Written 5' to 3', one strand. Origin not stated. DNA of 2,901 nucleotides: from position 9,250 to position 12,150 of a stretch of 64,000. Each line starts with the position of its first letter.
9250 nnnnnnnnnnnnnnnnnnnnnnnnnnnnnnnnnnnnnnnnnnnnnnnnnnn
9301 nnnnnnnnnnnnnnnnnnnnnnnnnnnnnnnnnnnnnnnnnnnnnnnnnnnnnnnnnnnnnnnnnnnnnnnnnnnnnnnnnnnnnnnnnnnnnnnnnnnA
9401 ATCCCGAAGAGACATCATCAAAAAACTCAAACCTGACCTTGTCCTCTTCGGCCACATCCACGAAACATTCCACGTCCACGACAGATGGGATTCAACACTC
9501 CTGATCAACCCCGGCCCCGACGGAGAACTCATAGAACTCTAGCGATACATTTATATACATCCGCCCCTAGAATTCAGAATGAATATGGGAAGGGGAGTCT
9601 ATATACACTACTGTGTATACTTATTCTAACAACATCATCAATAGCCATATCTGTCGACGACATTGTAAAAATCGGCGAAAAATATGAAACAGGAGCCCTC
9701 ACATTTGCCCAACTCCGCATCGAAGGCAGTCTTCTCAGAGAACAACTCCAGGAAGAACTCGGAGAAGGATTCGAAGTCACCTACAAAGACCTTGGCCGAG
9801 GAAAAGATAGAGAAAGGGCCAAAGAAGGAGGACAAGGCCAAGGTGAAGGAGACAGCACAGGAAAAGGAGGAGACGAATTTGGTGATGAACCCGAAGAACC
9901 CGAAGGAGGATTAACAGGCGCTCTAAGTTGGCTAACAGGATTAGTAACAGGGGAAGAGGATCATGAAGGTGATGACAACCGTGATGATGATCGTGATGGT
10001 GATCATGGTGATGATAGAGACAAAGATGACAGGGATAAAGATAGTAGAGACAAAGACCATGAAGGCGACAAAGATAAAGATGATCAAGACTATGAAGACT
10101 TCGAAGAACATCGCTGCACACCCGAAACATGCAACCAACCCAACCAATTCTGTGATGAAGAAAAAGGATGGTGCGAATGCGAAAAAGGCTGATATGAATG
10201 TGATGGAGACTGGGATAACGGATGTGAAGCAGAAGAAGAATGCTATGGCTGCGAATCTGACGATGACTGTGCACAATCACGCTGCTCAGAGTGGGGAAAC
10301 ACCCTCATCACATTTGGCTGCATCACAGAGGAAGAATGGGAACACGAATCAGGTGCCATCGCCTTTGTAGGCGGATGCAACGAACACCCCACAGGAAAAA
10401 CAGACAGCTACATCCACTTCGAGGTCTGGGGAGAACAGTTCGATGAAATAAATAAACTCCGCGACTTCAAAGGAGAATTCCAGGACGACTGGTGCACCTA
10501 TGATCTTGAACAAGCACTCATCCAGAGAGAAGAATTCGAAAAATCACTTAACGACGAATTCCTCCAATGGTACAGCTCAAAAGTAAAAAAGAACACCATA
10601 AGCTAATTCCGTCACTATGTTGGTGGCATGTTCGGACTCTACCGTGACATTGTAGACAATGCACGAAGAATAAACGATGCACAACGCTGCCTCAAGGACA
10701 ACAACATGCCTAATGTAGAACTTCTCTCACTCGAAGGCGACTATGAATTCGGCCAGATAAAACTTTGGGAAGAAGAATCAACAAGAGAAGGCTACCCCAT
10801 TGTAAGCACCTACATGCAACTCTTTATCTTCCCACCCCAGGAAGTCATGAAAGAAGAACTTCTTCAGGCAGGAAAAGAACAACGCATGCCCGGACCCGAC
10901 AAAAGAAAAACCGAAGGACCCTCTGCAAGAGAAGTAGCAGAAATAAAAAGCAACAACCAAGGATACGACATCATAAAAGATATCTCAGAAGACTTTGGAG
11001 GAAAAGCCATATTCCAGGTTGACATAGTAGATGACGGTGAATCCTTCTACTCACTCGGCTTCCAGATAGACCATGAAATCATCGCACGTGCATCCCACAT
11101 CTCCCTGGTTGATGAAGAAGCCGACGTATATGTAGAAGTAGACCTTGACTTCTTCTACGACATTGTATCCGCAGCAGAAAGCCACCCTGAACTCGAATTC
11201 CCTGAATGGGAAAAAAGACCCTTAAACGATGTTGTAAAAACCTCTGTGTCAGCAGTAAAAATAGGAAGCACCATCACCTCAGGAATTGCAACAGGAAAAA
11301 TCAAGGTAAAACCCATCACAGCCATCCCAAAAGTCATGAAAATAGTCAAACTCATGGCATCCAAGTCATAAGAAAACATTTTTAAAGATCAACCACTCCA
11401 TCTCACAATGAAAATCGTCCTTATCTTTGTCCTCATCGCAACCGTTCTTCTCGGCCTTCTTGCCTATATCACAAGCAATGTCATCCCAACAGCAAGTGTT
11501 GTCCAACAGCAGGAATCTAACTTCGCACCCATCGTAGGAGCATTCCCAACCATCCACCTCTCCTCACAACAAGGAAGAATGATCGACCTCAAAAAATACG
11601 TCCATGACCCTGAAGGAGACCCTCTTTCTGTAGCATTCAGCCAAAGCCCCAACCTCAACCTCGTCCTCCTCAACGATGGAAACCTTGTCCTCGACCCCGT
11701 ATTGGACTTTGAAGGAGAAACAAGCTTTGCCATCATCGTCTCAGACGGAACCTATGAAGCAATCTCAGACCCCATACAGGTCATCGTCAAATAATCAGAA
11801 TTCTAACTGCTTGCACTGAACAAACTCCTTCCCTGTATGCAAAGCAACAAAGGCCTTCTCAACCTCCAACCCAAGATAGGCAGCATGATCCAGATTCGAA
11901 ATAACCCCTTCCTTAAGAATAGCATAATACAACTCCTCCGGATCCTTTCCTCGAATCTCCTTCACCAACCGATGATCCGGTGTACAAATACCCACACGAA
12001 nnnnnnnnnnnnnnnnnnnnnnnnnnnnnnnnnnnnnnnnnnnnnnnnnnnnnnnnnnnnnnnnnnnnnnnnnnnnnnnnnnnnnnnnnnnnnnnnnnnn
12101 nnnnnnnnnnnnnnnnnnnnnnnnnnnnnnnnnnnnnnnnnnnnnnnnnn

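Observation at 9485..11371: Cys-rich acidic protein gene reads through an in-frame TGA; three consecutive ORFs share one frame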

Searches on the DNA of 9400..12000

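Call 32: search_rna_families(source=window, start=9400, end=12000, threshold=evalue, max_evalue=10)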
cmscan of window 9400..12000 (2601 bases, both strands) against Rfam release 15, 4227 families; matches with E-value up to 10: 6.
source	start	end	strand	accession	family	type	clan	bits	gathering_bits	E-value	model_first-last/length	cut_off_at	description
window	9571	9631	+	RF00951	mir-1302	Gene; miRNA;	-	21.4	62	4.2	1-52/52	no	mir-1302 microRNA precursor family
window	11687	11746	-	RF00581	SNORD12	Gene; snRNA; snoRNA; CD-box;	CL00044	18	43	4.1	1-90/90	no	Small nucleolar SNORD12/SNORD106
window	10147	10179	+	RF02539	SNOR75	Gene; snRNA; snoRNA; CD-box;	-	17.5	50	7.4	1-87/87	no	Plant small nucleolar RNA SNOR75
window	9878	9928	+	RF01139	sR2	Gene; snRNA; snoRNA; CD-box;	-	15.5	42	2.6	1-57/57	no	Small nucleolar RNA sR2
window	9980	10031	+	RF01139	sR2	Gene; snRNA; snoRNA; CD-box;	-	13.7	42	7.4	1-57/57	no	Small nucleolar RNA sR2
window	11762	11791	-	RF01136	sR28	Gene; snRNA; snoRNA; CD-box;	-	11.6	39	8.5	1-55/55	no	Small nucleolar RNA sR28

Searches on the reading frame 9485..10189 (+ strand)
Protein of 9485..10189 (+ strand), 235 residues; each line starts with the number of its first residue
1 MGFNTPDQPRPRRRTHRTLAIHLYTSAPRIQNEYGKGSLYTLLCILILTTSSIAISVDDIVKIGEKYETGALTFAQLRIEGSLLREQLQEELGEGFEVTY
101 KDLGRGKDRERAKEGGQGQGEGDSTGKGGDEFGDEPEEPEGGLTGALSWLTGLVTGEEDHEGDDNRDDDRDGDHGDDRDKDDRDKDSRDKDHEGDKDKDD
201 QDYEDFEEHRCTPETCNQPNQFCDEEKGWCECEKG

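Call 8: search_protein_families(library=pfam, proteins=[window:9485-10189:+], max_evalue=1)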
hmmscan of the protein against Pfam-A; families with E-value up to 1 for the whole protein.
window:9485-10189:+ (235 aa): 1 family
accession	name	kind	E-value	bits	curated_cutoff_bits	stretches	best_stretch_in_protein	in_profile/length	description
PF23308.1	TSP1_TSH7A-B_C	-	0.014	15.7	27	1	215-235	2-21/40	THS7A/B C-terminal TSP1 domain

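Call 9: search_protein_families(library=ncbifam, proteins=[window:9485-10189:+], max_evalue=1)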
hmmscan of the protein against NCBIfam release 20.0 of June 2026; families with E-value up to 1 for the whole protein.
window:9485-10189:+ (235 aa): 0 families

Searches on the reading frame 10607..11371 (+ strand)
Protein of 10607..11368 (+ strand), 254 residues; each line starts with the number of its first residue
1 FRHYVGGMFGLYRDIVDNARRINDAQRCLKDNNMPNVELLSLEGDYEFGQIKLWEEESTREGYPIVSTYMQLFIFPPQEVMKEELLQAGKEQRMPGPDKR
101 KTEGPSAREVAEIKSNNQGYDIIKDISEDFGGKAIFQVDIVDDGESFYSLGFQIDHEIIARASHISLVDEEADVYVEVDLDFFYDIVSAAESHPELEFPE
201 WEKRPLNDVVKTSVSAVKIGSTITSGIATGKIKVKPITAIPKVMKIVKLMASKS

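Call 8: search_protein_families(library=pfam, proteins=[window:10628-11368:+], max_evalue=1)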
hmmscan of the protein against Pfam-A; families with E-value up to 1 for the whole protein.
window:10628-11368:+ (247 aa): 0 families

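Call 9: search_protein_families(library=ncbifam, proteins=[window:10628-11368:+], max_evalue=1)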
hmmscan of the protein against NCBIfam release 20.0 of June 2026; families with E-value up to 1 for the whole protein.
window:10628-11368:+ (247 aa): 2 families
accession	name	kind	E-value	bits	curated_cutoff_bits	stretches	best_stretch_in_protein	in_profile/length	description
TIGR01203.1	HGPRTase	equivalog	0.013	15.2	150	1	109-176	69-137/167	hypoxanthine phosphoribosyltransferase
TIGR01831.1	fabG_rel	equivalog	0.091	12.1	338.85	1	101-181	38-116/239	3-ketoacyl-ACP reductase FabG2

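Call 39: find_encoding_contigs(protein=window:10628-11371:+, flank=3000, max_places=10)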
Protein window:10628-11371:+ (247 aa): 5 contigs read that carry it; 3 places shown.
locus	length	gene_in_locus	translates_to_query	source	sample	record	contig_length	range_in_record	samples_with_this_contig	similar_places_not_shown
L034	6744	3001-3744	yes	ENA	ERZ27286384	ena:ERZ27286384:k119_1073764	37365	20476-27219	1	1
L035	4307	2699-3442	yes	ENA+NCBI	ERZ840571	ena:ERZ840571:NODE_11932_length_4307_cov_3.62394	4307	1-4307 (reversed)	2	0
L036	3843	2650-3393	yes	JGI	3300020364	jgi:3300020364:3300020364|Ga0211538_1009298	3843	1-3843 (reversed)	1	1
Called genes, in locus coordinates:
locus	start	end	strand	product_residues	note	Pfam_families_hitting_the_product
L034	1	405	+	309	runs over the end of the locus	-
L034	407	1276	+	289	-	PF02016:Peptidase_S66, PF17676:Peptidase_S66C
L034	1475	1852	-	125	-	-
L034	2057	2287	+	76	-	-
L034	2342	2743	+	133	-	-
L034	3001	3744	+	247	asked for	-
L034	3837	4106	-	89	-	-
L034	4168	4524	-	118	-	PF14251:PterinBD-DUF4346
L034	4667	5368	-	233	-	PF08713:DNA_alkylation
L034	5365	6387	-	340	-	PF04055:Radical_SAM, PF08608:Wyosine_form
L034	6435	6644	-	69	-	-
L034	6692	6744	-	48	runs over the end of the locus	PF22400:DUF6980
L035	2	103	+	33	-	?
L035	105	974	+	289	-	PF02016:Peptidase_S66, PF17676:Peptidase_S66C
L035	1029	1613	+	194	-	PF00149:Metallophos, PF12850:Metallophos_2, PF14582:Metallophos_3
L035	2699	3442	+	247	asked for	-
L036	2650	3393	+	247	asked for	-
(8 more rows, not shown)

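Call 82: search_protein_representatives(protein=window:10607-11368:+)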
Query: 254 residues. Proteins with E-value up to 0.001 (for the whole library): 112; up to 1e-10: 84; up to 1e-30: 16. The best 112 are listed.
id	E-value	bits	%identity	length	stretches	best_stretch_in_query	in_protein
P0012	3.6e-109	380.5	100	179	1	76-254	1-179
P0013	1.6e-49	185.2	40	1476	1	4-251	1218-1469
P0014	5.4e-44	167.1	39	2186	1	3-251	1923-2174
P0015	2.7e-43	164.8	37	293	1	3-249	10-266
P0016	1.0e-40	156.3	35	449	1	3-249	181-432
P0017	2.9e-40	154.9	33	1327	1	4-250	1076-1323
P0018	4.9e-40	154.1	36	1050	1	3-252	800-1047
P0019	9.6e-39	149.9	37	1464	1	5-247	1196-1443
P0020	1.1e-38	149.8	36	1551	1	5-252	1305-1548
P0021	2.0e-37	145.6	40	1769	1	1-251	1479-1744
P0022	7.6e-36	140.4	34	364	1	3-246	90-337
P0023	1.0e-35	140.0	34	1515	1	4-250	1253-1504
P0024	1.1e-34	136.7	34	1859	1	3-245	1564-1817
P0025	3.3e-34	135.1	32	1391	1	5-251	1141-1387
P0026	4.9e-33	131.2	31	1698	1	4-245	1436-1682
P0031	3.2e-25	105.6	35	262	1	28-244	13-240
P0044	5.4e-20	88.5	32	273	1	20-247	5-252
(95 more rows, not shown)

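Call 84: find_encoding_contigs(protein=P0015, flank=6000, max_places=3)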
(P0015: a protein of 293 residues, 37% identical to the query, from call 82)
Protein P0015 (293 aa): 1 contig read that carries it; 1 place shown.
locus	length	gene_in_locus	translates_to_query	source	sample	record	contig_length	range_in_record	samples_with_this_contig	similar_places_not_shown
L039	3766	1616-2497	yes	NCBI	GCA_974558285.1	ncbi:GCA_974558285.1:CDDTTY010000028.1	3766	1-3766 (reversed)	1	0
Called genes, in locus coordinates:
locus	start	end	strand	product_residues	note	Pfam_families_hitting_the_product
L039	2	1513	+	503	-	?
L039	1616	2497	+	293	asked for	-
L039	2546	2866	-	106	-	-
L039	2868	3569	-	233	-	-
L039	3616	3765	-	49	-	?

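Call 86: find_encoding_contigs(protein=P0044, flank=6000, max_places=2)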
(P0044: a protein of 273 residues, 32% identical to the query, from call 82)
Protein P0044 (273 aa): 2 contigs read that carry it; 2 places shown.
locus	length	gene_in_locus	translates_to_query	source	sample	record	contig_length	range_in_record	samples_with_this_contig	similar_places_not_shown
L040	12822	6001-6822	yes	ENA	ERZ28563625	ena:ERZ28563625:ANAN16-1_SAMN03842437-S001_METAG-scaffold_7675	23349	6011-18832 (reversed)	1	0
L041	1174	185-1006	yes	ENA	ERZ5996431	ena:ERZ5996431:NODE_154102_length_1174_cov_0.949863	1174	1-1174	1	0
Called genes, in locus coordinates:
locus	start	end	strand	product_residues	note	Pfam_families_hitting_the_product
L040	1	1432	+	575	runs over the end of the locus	-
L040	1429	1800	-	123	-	PF09845:OapC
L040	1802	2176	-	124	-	PF09846:OapB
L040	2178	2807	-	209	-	PF00025:Arf (faint), PF03193:RsgA_GTPase (faint), PF00735:Septin (weak), PF01926:MMR_HSR1, PF02421:FeoB_N, PF08477:Roc (faint), PF16897:MMR_HSR1_Xtn (weak), PF00009:GTP_EFTU (weak)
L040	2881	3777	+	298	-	-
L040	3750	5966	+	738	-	-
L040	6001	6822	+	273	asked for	-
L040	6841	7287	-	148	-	-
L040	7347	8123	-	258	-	-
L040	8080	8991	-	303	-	-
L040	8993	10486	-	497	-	PF00152:tRNA-synt_2 (faint), PF01409:tRNA-synt_2d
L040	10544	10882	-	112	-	-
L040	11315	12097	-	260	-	PF01978:TrmB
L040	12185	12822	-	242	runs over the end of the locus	-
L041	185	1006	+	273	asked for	-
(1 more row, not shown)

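Call 87: find_encoding_contigs(protein=P0031, flank=6000, max_places=2)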
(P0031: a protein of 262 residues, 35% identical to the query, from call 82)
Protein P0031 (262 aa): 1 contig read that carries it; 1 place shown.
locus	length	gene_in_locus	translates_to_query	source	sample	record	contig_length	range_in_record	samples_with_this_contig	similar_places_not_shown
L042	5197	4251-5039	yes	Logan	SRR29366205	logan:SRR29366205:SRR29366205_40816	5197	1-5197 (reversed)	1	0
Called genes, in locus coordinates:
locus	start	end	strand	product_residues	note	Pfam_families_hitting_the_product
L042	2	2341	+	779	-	?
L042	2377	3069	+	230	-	PF00149:Metallophos, PF12850:Metallophos_2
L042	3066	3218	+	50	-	-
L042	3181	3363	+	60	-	-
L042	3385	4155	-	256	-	PF06253:MTTB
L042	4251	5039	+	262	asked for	-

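Call 88: find_encoding_contigs(protein=P0022, flank=6000, max_places=2)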
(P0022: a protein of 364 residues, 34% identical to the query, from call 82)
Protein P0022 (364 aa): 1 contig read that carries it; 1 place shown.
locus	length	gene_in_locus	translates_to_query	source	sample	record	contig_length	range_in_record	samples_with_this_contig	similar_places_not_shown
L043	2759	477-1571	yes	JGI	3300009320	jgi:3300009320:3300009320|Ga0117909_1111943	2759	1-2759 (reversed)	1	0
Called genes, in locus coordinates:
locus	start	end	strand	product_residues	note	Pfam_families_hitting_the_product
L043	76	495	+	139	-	-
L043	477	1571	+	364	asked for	-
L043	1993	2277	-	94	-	-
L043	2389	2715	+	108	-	-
